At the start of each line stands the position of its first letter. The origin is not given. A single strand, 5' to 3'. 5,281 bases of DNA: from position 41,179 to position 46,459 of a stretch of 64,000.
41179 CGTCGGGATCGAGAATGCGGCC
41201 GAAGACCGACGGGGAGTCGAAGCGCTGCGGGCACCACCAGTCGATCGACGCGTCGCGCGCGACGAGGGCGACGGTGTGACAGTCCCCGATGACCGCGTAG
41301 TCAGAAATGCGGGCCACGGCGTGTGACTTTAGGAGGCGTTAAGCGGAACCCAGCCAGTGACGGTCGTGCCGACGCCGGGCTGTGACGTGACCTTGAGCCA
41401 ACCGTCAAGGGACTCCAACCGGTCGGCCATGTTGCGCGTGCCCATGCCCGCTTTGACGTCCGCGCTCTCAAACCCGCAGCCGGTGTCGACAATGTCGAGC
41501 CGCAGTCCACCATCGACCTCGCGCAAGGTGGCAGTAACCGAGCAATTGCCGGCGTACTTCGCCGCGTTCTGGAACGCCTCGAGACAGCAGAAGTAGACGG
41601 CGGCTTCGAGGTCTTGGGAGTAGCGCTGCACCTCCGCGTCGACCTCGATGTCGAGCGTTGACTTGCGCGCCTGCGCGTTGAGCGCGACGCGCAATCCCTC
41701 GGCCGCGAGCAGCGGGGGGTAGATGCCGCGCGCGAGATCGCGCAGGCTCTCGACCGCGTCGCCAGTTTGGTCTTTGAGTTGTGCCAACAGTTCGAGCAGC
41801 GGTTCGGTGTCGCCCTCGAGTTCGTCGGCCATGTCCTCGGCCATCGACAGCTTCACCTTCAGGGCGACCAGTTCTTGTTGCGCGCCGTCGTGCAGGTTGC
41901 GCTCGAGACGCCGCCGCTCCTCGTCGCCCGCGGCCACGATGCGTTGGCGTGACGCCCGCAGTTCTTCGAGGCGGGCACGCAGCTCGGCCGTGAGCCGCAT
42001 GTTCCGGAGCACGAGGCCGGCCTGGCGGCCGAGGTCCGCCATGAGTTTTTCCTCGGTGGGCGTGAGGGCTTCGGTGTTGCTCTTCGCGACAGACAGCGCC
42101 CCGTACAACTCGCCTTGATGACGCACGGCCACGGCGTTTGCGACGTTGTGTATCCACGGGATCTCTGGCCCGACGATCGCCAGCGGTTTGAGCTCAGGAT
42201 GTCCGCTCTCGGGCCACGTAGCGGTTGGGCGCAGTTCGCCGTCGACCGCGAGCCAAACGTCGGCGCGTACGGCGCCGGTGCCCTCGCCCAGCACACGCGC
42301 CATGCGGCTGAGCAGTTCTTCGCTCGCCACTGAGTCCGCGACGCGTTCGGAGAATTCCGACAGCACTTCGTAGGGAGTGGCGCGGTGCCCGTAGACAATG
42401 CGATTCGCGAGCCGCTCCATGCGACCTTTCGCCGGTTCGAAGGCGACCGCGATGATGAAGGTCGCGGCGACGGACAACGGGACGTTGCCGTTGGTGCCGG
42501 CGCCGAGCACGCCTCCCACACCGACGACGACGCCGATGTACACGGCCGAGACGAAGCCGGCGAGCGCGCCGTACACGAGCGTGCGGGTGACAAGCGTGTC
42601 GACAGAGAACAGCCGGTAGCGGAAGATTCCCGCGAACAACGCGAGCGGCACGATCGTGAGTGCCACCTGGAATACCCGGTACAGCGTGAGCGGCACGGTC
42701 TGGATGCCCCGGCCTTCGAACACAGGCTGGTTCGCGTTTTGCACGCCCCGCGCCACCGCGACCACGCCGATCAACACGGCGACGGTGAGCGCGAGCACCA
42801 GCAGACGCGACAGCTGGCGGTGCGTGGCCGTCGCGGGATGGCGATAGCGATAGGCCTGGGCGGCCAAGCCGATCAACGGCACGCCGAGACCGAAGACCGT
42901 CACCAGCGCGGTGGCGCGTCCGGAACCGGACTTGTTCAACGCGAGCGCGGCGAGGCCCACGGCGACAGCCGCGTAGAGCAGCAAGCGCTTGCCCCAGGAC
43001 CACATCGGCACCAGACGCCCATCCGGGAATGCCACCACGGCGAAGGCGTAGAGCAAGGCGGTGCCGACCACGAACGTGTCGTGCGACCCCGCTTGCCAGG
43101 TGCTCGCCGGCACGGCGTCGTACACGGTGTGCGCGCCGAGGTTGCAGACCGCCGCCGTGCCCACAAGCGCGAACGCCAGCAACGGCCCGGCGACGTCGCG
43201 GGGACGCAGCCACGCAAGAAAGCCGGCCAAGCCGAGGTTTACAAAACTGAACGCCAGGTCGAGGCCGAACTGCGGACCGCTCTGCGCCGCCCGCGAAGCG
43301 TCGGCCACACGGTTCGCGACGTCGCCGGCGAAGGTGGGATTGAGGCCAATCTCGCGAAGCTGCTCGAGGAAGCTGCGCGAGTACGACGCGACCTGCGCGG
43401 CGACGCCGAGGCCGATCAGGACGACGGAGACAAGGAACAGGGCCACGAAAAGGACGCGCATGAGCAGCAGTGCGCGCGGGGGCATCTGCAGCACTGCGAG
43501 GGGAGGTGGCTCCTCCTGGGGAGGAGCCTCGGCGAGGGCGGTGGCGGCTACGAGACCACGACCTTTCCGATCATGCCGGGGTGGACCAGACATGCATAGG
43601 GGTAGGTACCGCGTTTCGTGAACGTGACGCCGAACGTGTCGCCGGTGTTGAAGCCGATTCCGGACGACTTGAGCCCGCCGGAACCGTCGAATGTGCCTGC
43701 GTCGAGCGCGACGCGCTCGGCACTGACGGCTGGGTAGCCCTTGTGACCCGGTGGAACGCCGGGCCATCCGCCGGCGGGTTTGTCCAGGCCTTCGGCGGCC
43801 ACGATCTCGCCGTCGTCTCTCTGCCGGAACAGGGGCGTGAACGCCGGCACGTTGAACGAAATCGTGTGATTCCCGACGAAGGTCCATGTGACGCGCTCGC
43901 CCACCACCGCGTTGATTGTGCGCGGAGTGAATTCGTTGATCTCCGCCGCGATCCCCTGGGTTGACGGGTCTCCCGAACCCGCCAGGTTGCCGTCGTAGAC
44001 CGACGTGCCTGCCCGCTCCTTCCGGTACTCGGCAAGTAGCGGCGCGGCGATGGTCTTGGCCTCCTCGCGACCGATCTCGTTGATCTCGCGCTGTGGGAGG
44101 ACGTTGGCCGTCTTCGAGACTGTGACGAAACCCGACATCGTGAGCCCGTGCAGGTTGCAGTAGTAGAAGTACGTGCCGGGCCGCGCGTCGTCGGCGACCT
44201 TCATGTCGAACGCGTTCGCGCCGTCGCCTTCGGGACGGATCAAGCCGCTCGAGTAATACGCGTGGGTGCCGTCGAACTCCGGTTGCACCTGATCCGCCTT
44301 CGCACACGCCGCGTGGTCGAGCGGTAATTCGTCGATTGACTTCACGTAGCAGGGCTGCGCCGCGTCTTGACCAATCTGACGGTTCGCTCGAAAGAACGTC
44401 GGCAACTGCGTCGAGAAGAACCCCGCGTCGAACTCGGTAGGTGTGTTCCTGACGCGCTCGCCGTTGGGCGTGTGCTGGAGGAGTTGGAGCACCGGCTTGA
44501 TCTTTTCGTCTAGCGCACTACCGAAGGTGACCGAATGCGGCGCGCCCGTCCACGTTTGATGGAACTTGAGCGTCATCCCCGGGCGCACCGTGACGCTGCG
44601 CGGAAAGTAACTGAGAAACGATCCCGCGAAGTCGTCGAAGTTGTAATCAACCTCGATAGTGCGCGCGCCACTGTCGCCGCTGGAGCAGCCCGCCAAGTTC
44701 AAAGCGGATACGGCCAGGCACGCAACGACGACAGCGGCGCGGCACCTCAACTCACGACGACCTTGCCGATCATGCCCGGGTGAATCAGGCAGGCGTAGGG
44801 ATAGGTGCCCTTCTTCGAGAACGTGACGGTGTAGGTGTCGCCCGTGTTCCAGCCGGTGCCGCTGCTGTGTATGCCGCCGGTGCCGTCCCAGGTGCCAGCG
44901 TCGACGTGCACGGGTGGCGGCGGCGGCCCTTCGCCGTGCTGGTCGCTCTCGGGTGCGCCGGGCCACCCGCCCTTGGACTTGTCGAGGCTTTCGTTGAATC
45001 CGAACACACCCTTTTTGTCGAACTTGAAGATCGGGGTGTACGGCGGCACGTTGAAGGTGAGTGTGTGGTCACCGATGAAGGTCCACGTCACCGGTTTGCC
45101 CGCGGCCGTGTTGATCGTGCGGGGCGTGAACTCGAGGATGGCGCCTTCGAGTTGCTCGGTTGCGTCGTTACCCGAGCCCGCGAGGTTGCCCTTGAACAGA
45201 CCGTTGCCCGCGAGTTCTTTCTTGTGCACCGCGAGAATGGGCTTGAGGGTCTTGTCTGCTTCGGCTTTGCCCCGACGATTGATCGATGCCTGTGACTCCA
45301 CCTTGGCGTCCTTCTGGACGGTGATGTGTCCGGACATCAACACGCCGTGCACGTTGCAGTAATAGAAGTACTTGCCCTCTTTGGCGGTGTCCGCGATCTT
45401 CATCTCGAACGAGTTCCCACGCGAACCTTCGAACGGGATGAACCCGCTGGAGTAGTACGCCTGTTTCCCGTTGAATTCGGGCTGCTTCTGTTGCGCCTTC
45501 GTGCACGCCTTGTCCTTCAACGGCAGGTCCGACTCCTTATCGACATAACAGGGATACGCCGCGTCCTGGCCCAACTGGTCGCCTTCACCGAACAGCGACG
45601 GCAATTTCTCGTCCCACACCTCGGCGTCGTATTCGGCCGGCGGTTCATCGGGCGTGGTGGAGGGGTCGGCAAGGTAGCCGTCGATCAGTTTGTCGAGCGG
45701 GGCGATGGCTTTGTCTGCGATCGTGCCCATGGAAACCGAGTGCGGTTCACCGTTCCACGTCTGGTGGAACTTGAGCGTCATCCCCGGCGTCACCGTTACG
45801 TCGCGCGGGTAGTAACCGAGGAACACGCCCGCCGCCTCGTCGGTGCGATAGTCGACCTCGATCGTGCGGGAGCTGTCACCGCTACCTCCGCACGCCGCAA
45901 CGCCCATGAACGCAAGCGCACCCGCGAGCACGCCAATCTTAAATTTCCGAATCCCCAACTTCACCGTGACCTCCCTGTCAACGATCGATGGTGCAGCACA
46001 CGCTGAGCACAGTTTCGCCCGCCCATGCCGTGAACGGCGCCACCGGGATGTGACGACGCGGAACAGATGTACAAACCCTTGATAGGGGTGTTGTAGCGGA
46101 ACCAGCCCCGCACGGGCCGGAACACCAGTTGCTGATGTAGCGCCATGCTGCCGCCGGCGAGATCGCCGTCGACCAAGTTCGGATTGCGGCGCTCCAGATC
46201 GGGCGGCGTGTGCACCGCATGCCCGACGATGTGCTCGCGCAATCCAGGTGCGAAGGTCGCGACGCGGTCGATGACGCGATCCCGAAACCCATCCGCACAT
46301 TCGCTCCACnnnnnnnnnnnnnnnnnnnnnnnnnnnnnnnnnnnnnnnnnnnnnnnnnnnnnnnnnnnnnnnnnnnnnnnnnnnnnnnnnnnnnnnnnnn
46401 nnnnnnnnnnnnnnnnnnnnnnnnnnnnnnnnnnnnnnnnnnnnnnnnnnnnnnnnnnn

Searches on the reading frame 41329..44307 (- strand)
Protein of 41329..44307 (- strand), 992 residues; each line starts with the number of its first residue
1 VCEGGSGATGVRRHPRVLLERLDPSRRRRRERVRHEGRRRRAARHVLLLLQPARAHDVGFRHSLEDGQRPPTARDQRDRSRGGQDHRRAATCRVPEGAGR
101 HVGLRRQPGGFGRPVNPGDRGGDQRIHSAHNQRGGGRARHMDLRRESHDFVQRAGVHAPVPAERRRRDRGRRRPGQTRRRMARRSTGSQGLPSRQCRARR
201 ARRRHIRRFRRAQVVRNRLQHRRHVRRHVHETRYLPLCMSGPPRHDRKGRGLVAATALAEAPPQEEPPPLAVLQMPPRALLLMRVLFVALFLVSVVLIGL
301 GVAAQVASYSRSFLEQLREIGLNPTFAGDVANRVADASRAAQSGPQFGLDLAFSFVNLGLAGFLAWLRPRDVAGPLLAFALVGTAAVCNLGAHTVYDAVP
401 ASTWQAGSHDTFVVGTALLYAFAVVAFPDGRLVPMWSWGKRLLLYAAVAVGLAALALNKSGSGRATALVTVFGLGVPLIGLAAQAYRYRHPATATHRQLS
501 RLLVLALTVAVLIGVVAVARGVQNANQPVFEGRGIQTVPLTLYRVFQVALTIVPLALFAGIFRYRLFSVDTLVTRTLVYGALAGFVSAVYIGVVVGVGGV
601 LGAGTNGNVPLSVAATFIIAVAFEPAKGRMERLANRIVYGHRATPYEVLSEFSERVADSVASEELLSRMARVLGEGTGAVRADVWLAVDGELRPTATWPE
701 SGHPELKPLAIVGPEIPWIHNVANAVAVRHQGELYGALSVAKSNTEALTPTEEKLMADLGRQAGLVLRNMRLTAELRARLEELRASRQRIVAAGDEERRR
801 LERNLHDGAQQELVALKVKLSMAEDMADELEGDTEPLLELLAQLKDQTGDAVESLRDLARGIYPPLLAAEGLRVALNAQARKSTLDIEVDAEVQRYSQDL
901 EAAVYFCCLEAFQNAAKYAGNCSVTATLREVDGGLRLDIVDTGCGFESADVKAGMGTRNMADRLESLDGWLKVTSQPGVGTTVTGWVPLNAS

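Call 10: search_protein_families(library=pfam, proteins=[window:41329-44307:-], max_evalue=0.001)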
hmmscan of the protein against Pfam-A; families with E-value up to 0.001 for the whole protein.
window:41329-44307:- (992 aa): 2 families
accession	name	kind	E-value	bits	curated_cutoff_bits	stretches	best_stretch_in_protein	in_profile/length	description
PF07730.19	HisKA_3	-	1.2e-10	42.2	24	1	797-865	1-66/68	Histidine kinase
PF02518.31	HATPase_c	-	2.1e-08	35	26.4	1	904-990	6-110/111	Histidine kinase-, DNA gyrase B-, and HSP90-like ATPase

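Call 69: search_protein_families(library=ncbifam, proteins=[window:41329-44304:-], max_evalue=0.001)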
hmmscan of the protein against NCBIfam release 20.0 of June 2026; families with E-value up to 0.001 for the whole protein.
window:41329-44304:- (991 aa): 5 families
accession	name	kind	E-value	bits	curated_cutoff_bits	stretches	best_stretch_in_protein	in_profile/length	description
NF052443.1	SensHisKinMctS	equivalog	1.9e-27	95.7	700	1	779-990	233-450/457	two-component system sensor histidine kinase MctS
NF052531.1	Strep_LiaS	equivalog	3.6e-19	69.2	450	1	768-988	107-327/328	envelope stress sensor histidine kinase LiaS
NF008649.0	PRK11644.1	equivalog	4.2e-17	62.1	408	1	767-982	274-492/499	signal transduction histidine-protein kinase/phosphatase UhpB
NF007896.0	PRK10600.1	equivalog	6.8e-13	48.1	578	1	771-983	369-580/598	nitrate/nitrite two-component system sensor histidine kinase NarX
NF008184.0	PRK10935.1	equivalog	4e-11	42.3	553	1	794-983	361-554/565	nitrate/nitrite two-component system sensor histidine kinase NarQ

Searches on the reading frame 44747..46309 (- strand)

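Call 10: search_protein_families(library=pfam, proteins=[window:44747-46309:-], max_evalue=0.001)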
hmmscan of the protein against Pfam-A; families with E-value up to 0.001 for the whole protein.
window:44747-46309:- (520 aa): 2 families
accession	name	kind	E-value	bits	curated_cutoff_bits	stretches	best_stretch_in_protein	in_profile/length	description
PF00127.26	Copper-bind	-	9.9e-13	48.8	21.2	1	489-519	66-98/99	Copper binding proteins, plastocyanin/azurin family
PF13473.12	Cupredoxin_1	-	7.9e-05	23.1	27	0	490-519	73-104/104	Cupredoxin-like domain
